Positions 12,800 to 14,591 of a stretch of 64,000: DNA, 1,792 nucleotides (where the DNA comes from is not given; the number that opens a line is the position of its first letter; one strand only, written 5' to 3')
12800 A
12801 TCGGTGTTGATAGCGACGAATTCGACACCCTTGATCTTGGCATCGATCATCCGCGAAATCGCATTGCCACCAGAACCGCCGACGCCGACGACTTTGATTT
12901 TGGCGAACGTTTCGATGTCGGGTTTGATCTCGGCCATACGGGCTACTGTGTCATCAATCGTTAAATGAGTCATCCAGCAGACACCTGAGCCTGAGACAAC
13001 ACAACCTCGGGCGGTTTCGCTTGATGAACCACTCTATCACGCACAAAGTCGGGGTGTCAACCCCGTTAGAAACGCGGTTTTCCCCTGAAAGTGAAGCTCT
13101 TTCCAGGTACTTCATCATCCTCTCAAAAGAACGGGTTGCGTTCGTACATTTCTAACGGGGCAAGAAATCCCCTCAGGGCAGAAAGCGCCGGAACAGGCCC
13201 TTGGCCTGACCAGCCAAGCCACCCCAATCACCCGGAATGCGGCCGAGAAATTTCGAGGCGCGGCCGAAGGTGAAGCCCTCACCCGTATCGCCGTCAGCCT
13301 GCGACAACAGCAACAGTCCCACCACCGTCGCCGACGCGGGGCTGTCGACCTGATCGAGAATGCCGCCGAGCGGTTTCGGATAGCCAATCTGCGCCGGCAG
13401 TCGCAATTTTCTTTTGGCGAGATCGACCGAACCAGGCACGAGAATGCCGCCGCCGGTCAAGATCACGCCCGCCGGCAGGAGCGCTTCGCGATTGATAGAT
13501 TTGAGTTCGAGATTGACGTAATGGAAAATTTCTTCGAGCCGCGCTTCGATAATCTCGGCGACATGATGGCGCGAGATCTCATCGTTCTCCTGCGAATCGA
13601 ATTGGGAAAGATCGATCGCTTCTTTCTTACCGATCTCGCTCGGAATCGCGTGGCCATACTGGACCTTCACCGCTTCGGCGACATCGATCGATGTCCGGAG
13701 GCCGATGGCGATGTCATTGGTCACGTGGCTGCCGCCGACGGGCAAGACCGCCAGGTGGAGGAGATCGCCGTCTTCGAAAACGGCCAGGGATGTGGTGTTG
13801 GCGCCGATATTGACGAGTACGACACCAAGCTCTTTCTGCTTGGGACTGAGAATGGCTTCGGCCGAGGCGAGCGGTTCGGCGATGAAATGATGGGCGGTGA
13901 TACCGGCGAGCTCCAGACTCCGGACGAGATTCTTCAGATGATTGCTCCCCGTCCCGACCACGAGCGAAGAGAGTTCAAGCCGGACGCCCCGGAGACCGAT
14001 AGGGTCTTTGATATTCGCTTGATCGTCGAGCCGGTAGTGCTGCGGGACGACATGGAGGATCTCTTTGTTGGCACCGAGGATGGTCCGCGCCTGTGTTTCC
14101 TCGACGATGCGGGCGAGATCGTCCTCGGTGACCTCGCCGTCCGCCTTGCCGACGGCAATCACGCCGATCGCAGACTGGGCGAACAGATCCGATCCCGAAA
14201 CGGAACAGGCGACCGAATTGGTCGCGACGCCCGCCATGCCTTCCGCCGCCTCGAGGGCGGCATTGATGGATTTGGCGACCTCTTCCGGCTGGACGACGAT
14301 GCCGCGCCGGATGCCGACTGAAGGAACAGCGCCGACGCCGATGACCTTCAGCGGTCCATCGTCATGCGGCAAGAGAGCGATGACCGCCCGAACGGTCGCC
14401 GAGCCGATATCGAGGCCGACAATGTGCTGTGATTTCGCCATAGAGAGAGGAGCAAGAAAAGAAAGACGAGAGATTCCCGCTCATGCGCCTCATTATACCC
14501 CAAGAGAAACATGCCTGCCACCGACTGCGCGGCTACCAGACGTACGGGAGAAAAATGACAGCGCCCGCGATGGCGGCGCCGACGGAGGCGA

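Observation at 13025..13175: Recurring hairpin + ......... element in promoter contexts (ftsA-ftsZ spacer and 23380-23665)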

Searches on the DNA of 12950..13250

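Call 60: search_rna_families(source=window, start=12950, end=13250, threshold=evalue, max_evalue=10)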
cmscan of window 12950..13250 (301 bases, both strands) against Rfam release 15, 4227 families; matches with E-value up to 10: 2.
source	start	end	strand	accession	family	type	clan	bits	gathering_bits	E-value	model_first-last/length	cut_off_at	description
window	13050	13065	-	RF01394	isrK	Gene; sRNA;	-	10.5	50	7.3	21-36/77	no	isrK Hfq binding RNA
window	13046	13088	-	RF03046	Pseudomonadales-1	Gene; sRNA;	-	9.9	68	5.3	34-72/164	no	Pseudomonadales-1 RNA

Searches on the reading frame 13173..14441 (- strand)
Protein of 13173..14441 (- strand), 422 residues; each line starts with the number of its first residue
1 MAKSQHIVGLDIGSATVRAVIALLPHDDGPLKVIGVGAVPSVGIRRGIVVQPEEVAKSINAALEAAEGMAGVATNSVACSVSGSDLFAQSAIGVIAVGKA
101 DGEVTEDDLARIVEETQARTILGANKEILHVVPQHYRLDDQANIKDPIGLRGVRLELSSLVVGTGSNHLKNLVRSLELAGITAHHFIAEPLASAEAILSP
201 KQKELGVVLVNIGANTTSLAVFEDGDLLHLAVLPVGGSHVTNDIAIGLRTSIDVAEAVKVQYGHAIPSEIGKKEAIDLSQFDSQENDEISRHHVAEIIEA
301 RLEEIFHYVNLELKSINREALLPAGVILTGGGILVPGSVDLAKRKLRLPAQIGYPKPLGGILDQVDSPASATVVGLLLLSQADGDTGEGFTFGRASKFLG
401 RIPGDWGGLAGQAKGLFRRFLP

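Call 14: find_encoding_contigs(protein=window:13173-14441:-, flank=10000, max_places=10)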
Protein window:13173-14441:- (422 aa): no gene with exactly this product is on record in the collection.

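Call 17: find_homologous_proteins(query=window:13173-14441:-, max_evalue=1e-30)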
Query window:13173-14441:- (422 aa): 6138 proteins with E <= 1e-30 among 8000 candidates; the best 120 are listed.
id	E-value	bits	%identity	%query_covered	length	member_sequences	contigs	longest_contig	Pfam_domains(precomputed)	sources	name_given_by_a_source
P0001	2.6e-265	898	100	100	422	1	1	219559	PF02491.26,PF06723.20,PF14450.13,PF11104.15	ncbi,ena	-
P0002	2.5e-235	799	88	100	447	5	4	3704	PF02491.26,PF06723.20,PF14450.13,PF11104.15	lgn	-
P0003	5.3e-233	792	87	100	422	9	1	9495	PF02491.26,PF06723.20,PF14450.13,PF11104.15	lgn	-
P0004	1.6e-231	787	86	100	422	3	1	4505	PF02491.26,PF06723.20,PF14450.13,PF11104.15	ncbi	ncbi:MAG: cell division protein FtsA [Candidatus Moraniibacteriota bacterium]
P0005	1.7e-230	783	86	100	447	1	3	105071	PF02491.26,PF06723.20,PF14450.13,PF11104.15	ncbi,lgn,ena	-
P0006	6.4e-230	781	85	100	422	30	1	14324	PF02491.26,PF06723.20,PF14450.13,PF11104.15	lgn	-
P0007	2.8e-226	769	84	100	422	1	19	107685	PF02491.26,PF06723.20,PF14450.13,PF11104.15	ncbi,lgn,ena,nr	ncbi:MAG: cell division protein FtsA [Candidatus Moraniibacteriota bacterium]|nr:MAG: cell division 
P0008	1.8e-223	760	83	100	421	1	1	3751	PF02491.26,PF06723.20,PF14450.13,PF11104.15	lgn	-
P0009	5.8e-213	726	81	100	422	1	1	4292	PF02491.26,PF06723.20,PF14450.13,PF11104.15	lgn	-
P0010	1.0e-210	718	80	100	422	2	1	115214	PF02491.26,PF06723.20,PF14450.13,PF11104.15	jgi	jgi:cell division protein FtsA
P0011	6.6e-206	702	78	100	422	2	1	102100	PF02491.26,PF06723.20,PF14450.13,PF11104.15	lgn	-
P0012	2.3e-190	651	73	100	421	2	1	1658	PF02491.26,PF06723.20,PF14450.13,PF11104.15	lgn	-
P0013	3.7e-190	651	73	100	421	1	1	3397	PF02491.26,PF06723.20,PF14450.13,PF11104.15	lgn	-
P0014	5.7e-190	650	72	100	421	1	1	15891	PF02491.26,PF06723.20,PF14450.13,PF11104.15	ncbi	-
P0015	5.9e-190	650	73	100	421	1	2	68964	PF02491.26,PF06723.20,PF14450.13,PF11104.15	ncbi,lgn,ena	-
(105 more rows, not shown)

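Call 18: find_encoding_contigs(protein=P0001, flank=10000, max_places=3)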
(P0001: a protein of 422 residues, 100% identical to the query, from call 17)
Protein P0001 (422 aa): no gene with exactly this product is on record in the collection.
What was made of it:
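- Tried and rejected: An exact look-up of the window's FtsA and of the 100%-identical P0001 found nothing on record (calls 14, 18), so no genome-wide census of the source genome was possible.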

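Call 19: find_encoding_contigs(protein=P0005, flank=10000, max_places=2)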
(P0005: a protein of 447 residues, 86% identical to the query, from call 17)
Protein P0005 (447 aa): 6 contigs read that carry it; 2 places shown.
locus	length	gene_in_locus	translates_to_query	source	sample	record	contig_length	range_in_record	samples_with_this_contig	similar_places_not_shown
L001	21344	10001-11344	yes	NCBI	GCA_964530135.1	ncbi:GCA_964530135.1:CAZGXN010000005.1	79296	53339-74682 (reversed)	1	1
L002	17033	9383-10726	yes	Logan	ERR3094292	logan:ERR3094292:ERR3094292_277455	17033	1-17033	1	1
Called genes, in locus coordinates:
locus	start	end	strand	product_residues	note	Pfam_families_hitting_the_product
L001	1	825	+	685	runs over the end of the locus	PF02518:HATPase_c, PF00204:DNA_gyraseB, PF01751:Toprim, PF00986:DNA_gyraseB_C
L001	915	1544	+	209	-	PF02397:Bac_transf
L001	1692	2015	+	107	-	-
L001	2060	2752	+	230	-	PF01386:Ribosomal_L25p, PF14693:Ribosomal_TL5_C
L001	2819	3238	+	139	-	-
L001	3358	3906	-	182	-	PF01195:Pept_tRNA_hydro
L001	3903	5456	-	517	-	PF03816:LytR_cpsA_psr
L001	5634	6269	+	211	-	PF10502:Peptidase_S26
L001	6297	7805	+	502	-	PF13393:tRNA-synt_His, PF00587:tRNA-synt_2b, PF03129:HGTP_anticodon (weak)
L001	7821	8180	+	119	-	PF11969:DcpS_C, PF01230:HIT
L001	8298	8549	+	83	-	-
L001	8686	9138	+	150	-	PF09424:YqeY, PF02637:GatB_Yqey (weak)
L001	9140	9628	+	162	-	PF02130:YbeY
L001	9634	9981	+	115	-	PF01219:DAGK_prokar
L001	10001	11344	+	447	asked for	PF14450:FtsA (weak), PF02491:SHS2_FTSA, PF06723:MreB_Mbl, PF11104:PilM_2 (weak), PF14450:FtsA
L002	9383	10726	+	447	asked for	PF14450:FtsA (weak), PF02491:SHS2_FTSA, PF06723:MreB_Mbl, PF11104:PilM_2 (weak), PF14450:FtsA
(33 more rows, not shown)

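Call 20: find_encoding_contigs(protein=P0007, flank=10000, max_places=2)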
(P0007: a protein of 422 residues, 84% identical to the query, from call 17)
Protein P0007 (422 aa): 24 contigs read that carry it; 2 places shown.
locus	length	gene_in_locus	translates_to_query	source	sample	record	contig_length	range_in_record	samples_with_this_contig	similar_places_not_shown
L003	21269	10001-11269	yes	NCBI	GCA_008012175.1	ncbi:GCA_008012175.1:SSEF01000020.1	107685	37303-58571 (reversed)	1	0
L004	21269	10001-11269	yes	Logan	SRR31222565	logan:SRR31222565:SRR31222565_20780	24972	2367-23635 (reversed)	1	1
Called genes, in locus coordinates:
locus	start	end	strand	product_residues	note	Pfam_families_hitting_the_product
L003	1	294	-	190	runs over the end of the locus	-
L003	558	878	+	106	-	-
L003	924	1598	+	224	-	PF01386:Ribosomal_L25p, PF14693:Ribosomal_TL5_C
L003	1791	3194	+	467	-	-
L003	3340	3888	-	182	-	PF01195:Pept_tRNA_hydro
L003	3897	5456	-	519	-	PF03816:LytR_cpsA_psr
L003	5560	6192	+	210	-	PF10502:Peptidase_S26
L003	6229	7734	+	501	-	PF13393:tRNA-synt_His, PF00587:tRNA-synt_2b, PF03129:HGTP_anticodon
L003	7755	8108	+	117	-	PF11969:DcpS_C, PF01230:HIT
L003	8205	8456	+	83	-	-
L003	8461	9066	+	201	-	PF09424:YqeY, PF02637:GatB_Yqey (weak)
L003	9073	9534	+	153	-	PF02130:YbeY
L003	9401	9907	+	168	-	PF01219:DAGK_prokar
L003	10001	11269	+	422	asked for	PF14450:FtsA (weak), PF02491:SHS2_FTSA, PF06723:MreB_Mbl, PF11104:PilM_2 (weak), PF14450:FtsA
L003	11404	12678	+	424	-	PF00091:Tubulin, PF12327:FtsZ_C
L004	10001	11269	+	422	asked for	PF14450:FtsA (weak), PF02491:SHS2_FTSA, PF06723:MreB_Mbl, PF11104:PilM_2 (weak), PF14450:FtsA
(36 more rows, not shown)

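Call 66: find_encoding_contigs(protein=P0003, flank=3000, max_places=2)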
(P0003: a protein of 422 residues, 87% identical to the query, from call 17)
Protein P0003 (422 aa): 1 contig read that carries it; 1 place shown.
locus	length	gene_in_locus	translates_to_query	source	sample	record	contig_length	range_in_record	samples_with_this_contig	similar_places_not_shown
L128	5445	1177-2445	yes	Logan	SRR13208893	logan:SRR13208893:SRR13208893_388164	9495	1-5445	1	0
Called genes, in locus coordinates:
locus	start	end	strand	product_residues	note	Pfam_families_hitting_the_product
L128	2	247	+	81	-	?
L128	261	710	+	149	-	PF02130:YbeY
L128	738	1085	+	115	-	PF01219:DAGK_prokar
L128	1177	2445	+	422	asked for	PF14450:FtsA (weak), PF02491:SHS2_FTSA, PF11104:PilM_2 (weak), PF06723:MreB_Mbl, PF14450:FtsA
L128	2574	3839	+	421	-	PF00091:Tubulin, PF12327:FtsZ_C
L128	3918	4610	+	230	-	PF18728:HEPN_AbiV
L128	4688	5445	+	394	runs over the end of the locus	-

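Call 67: find_encoding_contigs(protein=P0006, flank=10000, max_places=2)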
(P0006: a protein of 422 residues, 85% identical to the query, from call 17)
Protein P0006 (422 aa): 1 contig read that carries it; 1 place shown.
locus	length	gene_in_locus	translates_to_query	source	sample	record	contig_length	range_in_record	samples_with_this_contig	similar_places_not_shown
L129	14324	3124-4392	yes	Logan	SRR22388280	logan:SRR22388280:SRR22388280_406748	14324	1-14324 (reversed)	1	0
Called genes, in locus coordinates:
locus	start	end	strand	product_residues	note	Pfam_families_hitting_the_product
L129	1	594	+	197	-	?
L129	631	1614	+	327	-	-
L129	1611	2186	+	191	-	PF00300:His_Phos_1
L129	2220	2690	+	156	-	PF02130:YbeY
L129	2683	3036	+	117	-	PF01219:DAGK_prokar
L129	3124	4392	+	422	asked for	PF14450:FtsA (weak), PF02491:SHS2_FTSA, PF11104:PilM_2 (weak), PF06723:MreB_Mbl, PF14450:FtsA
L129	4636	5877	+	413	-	PF00091:Tubulin, PF12327:FtsZ_C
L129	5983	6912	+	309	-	-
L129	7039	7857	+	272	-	-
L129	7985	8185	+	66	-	-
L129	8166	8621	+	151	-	PF00072:Response_reg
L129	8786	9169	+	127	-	-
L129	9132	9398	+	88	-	-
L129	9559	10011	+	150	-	PF22811:Zn_ribbon_NrdR, PF03477:ATP-cone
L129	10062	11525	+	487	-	PF03772:Competence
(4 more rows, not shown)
